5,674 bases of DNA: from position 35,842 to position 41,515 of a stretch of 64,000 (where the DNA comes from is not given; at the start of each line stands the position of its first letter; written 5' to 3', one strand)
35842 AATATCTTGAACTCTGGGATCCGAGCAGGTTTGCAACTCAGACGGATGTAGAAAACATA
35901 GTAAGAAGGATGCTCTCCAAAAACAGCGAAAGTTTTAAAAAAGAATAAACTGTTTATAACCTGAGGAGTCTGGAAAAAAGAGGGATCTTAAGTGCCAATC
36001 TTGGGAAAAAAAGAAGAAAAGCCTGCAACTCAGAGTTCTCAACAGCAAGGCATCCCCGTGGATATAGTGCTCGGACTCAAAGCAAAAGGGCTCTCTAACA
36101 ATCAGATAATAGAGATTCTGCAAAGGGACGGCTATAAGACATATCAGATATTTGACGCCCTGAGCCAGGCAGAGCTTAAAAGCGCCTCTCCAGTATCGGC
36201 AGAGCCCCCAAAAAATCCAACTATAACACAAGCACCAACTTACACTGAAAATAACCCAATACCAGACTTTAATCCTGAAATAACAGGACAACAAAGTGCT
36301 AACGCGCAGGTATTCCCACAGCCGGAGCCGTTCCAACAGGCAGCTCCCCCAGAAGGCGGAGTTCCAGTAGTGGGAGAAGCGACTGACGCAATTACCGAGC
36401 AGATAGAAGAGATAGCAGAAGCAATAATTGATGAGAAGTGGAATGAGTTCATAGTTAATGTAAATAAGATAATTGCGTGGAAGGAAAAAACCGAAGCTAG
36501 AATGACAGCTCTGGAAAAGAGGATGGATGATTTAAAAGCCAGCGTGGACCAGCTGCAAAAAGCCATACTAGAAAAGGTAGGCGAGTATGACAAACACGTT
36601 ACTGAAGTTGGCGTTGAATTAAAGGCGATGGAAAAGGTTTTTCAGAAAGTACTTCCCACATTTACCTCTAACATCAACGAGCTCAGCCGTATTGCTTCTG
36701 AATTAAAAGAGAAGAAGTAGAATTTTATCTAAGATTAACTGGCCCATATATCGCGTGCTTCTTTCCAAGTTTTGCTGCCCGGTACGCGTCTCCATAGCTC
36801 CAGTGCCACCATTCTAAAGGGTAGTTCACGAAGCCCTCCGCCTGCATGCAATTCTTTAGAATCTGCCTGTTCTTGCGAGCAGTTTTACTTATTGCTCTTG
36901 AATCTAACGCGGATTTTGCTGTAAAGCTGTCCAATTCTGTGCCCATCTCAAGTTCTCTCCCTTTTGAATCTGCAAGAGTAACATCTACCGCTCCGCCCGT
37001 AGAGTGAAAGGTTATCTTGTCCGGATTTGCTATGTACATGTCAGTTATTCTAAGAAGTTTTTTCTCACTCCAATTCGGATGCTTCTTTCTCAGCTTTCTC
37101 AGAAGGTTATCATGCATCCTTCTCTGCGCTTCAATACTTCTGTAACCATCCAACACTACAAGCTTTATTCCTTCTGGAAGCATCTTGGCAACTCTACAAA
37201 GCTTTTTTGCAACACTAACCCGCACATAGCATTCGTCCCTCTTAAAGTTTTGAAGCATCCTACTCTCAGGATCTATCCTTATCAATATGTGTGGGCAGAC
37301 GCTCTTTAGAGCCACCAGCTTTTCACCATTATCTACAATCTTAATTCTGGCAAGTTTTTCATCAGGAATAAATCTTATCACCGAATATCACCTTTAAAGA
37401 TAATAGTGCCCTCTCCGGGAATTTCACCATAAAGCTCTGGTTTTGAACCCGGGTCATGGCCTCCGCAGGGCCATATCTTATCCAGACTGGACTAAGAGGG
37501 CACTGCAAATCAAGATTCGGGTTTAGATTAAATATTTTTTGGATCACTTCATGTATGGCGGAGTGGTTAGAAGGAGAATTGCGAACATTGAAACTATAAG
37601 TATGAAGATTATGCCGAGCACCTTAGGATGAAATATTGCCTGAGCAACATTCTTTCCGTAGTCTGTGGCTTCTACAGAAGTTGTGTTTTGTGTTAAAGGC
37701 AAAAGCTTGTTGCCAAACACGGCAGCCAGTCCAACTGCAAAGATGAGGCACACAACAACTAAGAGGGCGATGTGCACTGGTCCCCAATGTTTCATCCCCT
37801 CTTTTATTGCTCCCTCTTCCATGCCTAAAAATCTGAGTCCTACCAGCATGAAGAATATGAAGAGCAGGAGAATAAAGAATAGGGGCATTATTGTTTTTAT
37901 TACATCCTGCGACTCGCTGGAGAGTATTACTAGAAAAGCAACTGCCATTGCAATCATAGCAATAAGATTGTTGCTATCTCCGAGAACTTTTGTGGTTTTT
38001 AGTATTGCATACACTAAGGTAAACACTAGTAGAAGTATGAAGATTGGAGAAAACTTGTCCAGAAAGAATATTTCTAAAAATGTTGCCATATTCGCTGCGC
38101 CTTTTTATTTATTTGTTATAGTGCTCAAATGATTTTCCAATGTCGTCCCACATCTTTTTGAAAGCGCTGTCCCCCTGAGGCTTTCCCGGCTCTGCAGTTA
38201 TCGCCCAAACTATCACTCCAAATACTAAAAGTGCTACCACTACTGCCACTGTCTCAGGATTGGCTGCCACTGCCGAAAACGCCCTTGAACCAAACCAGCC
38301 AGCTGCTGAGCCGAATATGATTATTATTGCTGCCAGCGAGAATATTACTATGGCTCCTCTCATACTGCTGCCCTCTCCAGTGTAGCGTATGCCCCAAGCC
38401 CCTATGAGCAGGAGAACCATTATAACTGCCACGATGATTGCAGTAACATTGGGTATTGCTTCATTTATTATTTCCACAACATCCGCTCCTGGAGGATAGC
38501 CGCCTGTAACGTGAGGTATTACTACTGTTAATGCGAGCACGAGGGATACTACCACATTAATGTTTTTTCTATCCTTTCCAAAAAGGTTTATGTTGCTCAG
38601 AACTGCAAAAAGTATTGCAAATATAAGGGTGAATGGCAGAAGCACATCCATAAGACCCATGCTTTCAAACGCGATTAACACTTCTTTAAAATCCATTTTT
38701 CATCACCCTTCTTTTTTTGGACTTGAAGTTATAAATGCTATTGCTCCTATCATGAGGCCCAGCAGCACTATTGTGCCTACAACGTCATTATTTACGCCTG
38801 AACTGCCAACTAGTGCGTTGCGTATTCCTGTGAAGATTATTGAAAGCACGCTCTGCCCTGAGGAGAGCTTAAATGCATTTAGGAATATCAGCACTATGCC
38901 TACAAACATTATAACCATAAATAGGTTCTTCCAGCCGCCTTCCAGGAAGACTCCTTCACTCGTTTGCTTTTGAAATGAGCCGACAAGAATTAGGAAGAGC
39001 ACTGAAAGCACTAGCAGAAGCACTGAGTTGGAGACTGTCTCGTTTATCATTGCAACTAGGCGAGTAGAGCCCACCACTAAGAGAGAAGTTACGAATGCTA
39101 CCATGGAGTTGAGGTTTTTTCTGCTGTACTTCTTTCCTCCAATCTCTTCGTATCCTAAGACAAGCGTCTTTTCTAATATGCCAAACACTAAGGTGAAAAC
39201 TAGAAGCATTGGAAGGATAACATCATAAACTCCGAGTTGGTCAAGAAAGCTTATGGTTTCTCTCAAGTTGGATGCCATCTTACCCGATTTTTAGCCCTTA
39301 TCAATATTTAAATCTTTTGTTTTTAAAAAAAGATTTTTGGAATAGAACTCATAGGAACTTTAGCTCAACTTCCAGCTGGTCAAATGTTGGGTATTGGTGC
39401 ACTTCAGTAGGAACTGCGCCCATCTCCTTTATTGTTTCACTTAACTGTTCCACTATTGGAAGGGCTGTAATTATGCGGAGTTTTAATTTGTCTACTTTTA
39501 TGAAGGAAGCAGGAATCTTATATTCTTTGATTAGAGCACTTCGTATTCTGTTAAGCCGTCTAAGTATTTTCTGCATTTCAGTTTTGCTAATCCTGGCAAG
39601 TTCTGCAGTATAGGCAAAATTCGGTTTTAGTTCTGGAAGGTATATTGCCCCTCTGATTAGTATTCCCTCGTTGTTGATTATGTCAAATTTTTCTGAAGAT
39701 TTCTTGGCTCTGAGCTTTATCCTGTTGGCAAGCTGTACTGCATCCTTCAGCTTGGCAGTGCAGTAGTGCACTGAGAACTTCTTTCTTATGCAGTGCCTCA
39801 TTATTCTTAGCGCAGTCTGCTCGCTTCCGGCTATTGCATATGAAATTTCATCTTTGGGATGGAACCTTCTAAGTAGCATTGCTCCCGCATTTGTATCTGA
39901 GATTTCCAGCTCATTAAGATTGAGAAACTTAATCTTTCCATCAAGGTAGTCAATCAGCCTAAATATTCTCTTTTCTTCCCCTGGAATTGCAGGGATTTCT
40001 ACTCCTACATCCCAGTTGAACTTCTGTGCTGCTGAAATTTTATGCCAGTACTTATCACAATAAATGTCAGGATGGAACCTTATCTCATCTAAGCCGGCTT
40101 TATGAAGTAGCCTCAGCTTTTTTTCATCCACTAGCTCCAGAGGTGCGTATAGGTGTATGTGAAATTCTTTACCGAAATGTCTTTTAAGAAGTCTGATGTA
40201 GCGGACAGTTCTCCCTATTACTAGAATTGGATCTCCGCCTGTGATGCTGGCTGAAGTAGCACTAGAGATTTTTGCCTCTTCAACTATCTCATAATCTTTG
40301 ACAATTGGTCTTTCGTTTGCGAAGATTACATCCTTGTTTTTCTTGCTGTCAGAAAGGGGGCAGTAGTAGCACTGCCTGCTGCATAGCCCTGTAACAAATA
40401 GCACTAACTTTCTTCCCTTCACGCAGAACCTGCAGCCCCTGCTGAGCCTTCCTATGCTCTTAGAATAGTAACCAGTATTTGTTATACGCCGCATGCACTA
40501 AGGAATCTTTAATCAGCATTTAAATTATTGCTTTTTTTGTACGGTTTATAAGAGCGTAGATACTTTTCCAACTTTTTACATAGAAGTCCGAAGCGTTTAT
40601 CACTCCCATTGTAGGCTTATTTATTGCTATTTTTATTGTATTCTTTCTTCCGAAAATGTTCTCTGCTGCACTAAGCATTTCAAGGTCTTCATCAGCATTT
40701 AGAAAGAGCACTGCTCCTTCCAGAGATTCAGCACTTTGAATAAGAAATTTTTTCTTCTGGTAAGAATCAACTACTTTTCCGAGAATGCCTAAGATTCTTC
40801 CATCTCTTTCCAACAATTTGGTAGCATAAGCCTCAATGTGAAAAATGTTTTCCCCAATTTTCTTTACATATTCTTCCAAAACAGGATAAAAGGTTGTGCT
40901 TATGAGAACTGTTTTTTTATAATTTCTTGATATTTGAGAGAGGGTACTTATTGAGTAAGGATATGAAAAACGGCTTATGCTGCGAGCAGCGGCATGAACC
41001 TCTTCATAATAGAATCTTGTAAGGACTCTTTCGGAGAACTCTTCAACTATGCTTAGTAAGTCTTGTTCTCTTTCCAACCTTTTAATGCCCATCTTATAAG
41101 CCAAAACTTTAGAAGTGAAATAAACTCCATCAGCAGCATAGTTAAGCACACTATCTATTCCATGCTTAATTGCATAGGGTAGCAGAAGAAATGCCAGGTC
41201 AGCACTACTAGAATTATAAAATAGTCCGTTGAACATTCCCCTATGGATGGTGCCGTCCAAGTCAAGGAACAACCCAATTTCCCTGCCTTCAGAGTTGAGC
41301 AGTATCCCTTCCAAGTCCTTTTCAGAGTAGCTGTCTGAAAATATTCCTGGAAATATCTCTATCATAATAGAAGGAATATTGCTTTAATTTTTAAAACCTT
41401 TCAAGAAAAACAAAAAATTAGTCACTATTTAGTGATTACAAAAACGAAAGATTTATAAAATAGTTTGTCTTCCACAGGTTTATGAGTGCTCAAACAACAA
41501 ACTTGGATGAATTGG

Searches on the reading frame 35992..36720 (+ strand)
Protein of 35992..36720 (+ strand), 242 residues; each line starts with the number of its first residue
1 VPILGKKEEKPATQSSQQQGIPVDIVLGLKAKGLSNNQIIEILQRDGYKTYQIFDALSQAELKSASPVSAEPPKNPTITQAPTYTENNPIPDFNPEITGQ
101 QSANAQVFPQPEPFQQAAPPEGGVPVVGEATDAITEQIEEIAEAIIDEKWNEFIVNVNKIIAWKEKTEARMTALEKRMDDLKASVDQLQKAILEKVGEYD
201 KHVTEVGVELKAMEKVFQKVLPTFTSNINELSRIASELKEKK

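Call 27: search_protein_families(library=pfam, max_evalue=0.01, proteins=[window:35992-36720:+])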
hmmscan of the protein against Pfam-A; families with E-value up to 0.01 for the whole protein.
window:35992-36720:+ (242 aa): 3 families
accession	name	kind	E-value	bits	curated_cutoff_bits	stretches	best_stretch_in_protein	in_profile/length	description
PF01519.22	DUF16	-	0.0042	18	40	1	162-235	27-96/104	Protein of unknown function DUF16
PF09288.16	UBA_3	-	0.0046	17.2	20.4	1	16-51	3-38/55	Fungal ubiquitin-associated domain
PF04888.17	SseC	-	0.008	16.2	30.2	0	131-192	227-288/312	Secretion system effector C (SseC) like family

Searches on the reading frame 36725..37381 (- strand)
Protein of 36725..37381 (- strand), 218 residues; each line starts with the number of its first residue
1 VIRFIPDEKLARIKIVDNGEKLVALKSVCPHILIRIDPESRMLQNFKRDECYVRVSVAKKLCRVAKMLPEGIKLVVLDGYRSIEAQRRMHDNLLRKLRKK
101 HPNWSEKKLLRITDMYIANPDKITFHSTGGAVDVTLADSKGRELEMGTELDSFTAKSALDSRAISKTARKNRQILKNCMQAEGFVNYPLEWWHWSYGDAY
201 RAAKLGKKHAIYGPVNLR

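Call 27: search_protein_families(library=pfam, max_evalue=0.01, proteins=[window:36725-37381:-])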
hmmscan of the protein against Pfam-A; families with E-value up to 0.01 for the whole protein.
window:36725-37381:- (218 aa): 2 families
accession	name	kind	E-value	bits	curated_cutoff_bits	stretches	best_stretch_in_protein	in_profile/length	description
PF01427.22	Peptidase_M15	-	4.9e-24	85.7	27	1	51-200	39-188/199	D-ala-D-ala dipeptidase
PF02557.22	VanY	-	3.8e-07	30.4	25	1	59-196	10-129/132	D-alanyl-D-alanine carboxypeptidase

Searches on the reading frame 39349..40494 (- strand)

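Call 7: search_protein_families(library=pfam, max_evalue=0.001, proteins=[window:39349-40494:-])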
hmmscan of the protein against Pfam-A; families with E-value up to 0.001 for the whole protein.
window:39349-40494:- (381 aa): 2 families
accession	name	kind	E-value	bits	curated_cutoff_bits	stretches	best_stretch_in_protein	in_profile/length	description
PF04055.27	Radical_SAM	-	1.7e-10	41.7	29.5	1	34-153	3-120/166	Radical SAM superfamily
PF13353.11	Fer4_12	-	0.00074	20.3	22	0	27-110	5-83/137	4Fe-4S single cluster domain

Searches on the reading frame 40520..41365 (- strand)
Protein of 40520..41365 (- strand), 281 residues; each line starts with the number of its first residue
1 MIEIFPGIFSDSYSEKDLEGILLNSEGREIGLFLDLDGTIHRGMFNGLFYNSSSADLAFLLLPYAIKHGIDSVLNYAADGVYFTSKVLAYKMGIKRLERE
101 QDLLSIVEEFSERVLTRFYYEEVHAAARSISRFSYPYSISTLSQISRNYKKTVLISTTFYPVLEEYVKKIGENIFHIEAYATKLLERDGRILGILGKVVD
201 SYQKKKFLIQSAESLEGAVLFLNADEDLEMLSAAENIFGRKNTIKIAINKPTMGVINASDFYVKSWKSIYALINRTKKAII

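Call 7: search_protein_families(library=pfam, max_evalue=0.001, proteins=[window:40520-41365:-])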
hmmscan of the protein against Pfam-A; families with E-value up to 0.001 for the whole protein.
window:40520-41365:- (281 aa): 1 family
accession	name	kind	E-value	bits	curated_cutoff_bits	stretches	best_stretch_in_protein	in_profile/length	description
PF00702.32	Hydrolase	-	0.00038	21.3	26.4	1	32-174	4-140/191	haloacid dehalogenase-like hydrolase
